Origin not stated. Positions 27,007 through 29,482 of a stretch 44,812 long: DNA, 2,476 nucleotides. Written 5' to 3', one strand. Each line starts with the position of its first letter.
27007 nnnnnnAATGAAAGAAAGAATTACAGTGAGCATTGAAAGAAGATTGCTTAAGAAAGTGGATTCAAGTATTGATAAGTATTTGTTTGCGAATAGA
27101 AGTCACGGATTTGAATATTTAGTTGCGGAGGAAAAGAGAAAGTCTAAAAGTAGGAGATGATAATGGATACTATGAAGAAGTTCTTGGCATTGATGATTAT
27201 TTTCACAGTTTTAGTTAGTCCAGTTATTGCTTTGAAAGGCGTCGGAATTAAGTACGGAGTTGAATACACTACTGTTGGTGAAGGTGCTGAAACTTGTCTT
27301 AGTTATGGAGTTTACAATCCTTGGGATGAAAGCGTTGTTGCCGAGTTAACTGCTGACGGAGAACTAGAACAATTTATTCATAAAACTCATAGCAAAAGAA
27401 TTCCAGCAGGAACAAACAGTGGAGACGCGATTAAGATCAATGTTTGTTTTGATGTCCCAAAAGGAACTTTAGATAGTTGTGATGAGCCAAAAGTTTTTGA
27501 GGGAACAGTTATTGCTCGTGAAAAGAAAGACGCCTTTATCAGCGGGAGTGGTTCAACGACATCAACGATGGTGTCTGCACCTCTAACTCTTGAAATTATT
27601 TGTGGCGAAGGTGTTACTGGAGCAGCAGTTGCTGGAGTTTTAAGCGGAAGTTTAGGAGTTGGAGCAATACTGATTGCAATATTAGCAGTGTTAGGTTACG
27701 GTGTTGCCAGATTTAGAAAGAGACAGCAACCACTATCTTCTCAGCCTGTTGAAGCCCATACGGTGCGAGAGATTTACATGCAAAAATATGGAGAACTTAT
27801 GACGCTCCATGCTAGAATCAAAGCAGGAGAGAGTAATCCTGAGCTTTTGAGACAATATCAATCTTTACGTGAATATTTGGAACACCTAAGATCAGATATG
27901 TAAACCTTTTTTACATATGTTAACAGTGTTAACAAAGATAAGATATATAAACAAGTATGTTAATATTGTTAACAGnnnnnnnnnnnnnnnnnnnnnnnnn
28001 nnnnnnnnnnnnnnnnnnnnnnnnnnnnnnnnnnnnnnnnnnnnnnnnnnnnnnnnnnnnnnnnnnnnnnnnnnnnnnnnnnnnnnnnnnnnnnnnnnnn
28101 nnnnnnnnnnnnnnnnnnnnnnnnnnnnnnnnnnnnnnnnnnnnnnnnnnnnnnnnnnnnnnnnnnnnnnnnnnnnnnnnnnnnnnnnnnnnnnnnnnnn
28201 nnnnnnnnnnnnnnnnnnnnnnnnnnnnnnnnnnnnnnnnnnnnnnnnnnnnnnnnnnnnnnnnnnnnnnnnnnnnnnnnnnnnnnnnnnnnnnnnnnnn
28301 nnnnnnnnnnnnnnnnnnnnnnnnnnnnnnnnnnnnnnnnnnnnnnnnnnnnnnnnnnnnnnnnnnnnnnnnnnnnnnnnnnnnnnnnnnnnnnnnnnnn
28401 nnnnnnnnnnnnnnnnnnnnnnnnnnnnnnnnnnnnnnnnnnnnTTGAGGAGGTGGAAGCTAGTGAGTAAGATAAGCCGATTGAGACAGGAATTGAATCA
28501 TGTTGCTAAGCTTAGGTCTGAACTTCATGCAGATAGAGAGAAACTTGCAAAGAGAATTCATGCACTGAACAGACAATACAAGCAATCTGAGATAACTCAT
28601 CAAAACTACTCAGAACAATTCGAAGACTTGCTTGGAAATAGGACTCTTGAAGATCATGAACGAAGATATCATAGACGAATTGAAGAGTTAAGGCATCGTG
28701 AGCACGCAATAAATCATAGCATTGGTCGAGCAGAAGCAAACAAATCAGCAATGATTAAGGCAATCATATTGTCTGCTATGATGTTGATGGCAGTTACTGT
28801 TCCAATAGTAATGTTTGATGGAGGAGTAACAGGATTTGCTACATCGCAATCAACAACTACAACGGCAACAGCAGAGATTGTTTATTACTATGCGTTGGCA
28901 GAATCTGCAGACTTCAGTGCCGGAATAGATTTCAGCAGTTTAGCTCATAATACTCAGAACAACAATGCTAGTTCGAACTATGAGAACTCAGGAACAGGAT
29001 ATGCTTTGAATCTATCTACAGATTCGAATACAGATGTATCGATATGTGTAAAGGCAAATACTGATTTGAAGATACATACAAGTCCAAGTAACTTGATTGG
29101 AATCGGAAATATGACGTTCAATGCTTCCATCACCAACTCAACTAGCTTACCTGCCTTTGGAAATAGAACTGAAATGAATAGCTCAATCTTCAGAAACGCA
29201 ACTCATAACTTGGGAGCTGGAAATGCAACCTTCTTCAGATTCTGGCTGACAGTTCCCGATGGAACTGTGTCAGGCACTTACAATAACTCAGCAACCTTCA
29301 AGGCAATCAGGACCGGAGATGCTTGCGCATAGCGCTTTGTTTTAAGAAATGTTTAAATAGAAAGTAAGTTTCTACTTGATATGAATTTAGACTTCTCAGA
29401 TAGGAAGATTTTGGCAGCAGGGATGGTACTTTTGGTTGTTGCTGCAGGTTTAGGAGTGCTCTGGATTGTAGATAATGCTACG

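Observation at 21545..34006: Candidate uncharacterised cell-surface fibre/adhesion assembly locus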

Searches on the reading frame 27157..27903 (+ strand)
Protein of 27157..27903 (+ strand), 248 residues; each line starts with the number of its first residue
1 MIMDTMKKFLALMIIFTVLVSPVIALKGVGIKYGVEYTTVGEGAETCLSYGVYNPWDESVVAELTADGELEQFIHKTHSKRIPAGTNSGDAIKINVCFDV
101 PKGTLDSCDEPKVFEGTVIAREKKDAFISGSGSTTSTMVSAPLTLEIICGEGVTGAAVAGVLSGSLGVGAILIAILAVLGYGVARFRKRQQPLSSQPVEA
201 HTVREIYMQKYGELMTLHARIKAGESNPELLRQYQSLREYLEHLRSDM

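Call 3: search_protein_families(library=pfam, proteins=[window:27157-27903:+], max_evalue=0.1)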
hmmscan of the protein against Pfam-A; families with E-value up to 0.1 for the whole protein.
window:27157-27903:+ (248 aa): 0 families

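Call 11: search_protein_families(library=ncbifam, proteins=[window:27157-27903:+], max_evalue=0.1)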
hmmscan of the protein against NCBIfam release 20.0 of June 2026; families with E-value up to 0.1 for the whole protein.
window:27157-27903:+ (248 aa): 0 families

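Call 12: search_protein_families(library=phrogs, proteins=[window:27157-27903:+], max_evalue=0.1)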
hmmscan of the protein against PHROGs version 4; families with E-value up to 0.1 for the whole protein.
window:27157-27903:+ (248 aa): 0 families

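Call 88: search_solved_structures(query=A8, max_evalue=10)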
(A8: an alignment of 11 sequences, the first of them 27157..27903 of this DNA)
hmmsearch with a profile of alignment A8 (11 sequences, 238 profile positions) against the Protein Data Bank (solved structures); distinct sequences matched with E-value up to 10: 1.
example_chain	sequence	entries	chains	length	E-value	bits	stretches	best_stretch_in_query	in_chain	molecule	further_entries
2lk9_A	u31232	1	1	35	0.7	12.5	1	160-188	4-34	Bone marrow stromal antigen 2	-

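Call 89: search_protein_families(library=pfam, alignment_id=A8, max_evalue=1)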
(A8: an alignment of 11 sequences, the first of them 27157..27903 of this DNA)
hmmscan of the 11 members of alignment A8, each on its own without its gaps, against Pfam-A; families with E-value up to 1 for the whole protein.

A. member 1, window:27157-27903:+ (248 aa): 0 families

B. families by the number of members that match (of 11 scanned): 21 families
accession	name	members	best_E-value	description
PF01925.25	TauE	2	0.011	Sulfite exporter TauE/SafE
PF19954.5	EAD10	2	0.11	Effector-associated domain 10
PF13677.11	MotB_plug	1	0.0024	Membrane MotB of proton-channel complex MotA/MotB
PF07690.21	MFS_1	1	0.0047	Major Facilitator Superfamily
PF03600.22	CitMHS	1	0.0061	Citrate transporter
PF06706.16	CTV_P6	1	0.013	Citrus tristeza virus 6-kDa protein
PF05568.16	ASFV_J13L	1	0.015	African swine fever virus J13L protein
PF19387.4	DUF5962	1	0.015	Family of unknown function (DUF5962)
PF19706.4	DUF6203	1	0.022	Family of unknown function (DUF6203)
PF06502.16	Equine_IAV_S2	1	0.022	Equine infectious anaemia virus S2 protein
PF21314.2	TM_ErbB1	1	0.027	Epidermal growth factor receptor transmembrane-juxtamembrane segment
PF19019.6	Phlebo_G2_C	1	0.034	Phlebovirus glycoprotein G2 C-terminal domain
PF25630.1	Phycodna_minor_capsid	1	0.051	Phycodnaviridae minor capsid protein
PF11346.13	DUF3149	1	0.056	Protein of unknown function (DUF3149)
PF06305.16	LapA_dom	1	0.078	Lipopolysaccharide assembly protein A domain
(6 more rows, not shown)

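Call 99: find_related_loci(query=A8, collection=metagenome_contigs, flank=6000)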
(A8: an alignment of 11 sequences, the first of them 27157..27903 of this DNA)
Query A8 (248 aa) in metagenome_contigs; peptide patterns used: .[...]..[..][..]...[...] (x = any residue, [..] = any of these).
148 stretches matched a pattern; 73 encode a relative of the query (tblastn E <= 1e-3); 73 distinct loci.
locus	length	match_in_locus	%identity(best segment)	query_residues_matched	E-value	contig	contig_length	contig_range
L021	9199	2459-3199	75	1-248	6e-131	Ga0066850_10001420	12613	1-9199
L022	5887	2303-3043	76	1-248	2e-130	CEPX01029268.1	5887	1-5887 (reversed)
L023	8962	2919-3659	77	1-248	2e-126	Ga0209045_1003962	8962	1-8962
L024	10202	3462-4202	72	1-248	1e-121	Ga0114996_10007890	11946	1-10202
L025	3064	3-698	73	16-248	9e-119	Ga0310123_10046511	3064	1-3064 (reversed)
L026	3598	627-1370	67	1-248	8e-116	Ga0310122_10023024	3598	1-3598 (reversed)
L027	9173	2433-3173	74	1-248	6e-114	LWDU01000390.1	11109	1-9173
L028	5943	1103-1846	67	1-248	1e-111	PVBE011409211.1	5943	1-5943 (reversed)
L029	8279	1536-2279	67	1-248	2e-111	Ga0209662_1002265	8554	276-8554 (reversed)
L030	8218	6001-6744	67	1-248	2e-111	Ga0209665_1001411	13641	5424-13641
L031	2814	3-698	71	16-248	8e-111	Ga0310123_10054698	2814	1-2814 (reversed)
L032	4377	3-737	66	4-248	1e-106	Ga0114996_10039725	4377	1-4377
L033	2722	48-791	61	1-248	1e-106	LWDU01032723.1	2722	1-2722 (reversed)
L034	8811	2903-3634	46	1-248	3e-65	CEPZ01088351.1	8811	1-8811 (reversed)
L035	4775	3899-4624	37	2-246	2e-46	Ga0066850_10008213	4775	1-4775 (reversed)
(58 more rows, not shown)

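Call 109: search_protein_families(library=ncbifam, alignment_id=A8, max_evalue=0.1)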
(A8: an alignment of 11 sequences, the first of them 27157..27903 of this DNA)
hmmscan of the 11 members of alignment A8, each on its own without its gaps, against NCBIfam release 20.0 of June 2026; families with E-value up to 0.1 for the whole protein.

A. member 1, window:27157-27903:+ (248 aa): 0 families

B. families by the number of members that match (of 11 scanned): 13 families
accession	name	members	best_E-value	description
NF041738.1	GG_III-CTERM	2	0.013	GGIII-like transmembrane region-containing protein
TIGR03024.1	arch_PEF_CTERM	1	0.00095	PEF-CTERM sorting domain-containing protein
NF052597.1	FILTED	1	0.0034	FILTED domain-containing surface protein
NF007177.0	PRK09609.1-1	1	0.0062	hypothetical protein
TIGR01478.1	STEVOR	1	0.015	STEVOR family variant surface protein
NF045849.1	ICE_MMCAP2_0565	1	0.015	Mbov_0395 family pilin-like conjugal transfer protein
NF052507.1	BA5345_fam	1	0.02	BA5345 family protein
NF045889.1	ICE_Mbov_0396_TM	1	0.029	Mbov_0396 family ICE element transmembrane protein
TIGR02976.1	phageshock_pspB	1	0.051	envelope stress response membrane protein PspB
TIGR01167.1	LPXTG_anchor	1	0.062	LPXTG cell wall anchor domain-containing protein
NF049866.1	outer_TDE1717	1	0.072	TDE1717 family outer membrane beta-barrel protein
NF041023.1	PP0621_fam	1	0.078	PP0621 family protein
TIGR03738.1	PRTRC_C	1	0.089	PRTRC system protein C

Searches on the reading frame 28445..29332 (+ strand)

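Call 3: search_protein_families(library=pfam, proteins=[window:28445-29332:+], max_evalue=0.1)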
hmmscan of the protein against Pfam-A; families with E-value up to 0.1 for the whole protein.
window:28445-29332:+ (295 aa): 4 families
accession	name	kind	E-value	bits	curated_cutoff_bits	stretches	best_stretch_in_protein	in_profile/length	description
PF23202.1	PAH_ZNF598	-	0.00082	20.1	25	1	20-65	8-52/83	ZNF598 PAH domain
PF05120.17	GvpG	-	0.014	15.9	30.6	1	29-63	28-62/67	Gas vesicle protein G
PF02403.27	Seryl_tRNA_N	-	0.018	15.7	28.2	0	3-63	38-101/108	Seryl-tRNA synthetase N-terminal domain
PF05837.17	CENP-H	-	0.028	14.7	29.9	1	5-67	100-164/202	Centromere protein H (CENP-H)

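Call 11: search_protein_families(library=ncbifam, proteins=[window:28445-29332:+], max_evalue=0.1)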
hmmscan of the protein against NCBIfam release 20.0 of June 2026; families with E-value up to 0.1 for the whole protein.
window:28445-29332:+ (295 aa): 6 families
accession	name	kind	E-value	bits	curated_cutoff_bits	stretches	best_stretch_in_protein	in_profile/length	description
NF043058.1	T4SS_LegC2C7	subfamily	0.016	14.2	350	1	5-105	147-245/348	LegC2/C7 family Dot/Icm T4SS effector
TIGR02168.1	SMC_prok_B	equivalog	0.032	11.9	567.35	1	9-98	701-938/1181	chromosome segregation protein SMC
TIGR04211.1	SH3_and_anchor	equivalog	0.045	13.3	65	1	8-101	73-166/198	TIGR04211 family SH3 domain-containing protein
NF045487.1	ASRP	equivalog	0.07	11.7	300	1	8-100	317-399/593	archaea-specific SMC-related protein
NF008900.0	PRK12267.1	equivalog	0.097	11.1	598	0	18-86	342-409/648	methionine--tRNA ligase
NF003034.1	PRK03918.1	equivalog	0.098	10.6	700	0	6-105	607-708/878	DNA double-strand break repair ATPase Rad50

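Call 12: search_protein_families(library=phrogs, proteins=[window:28445-29332:+], max_evalue=0.1)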
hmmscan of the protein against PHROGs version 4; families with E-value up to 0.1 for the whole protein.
window:28445-29332:+ (295 aa): 2 families
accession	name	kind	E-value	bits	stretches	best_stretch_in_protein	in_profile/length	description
phrog_13756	-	unknown function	0.036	15.5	1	20-61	43-83/94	-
phrog_10569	-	unknown function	0.045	14.8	1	126-197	15-84/155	-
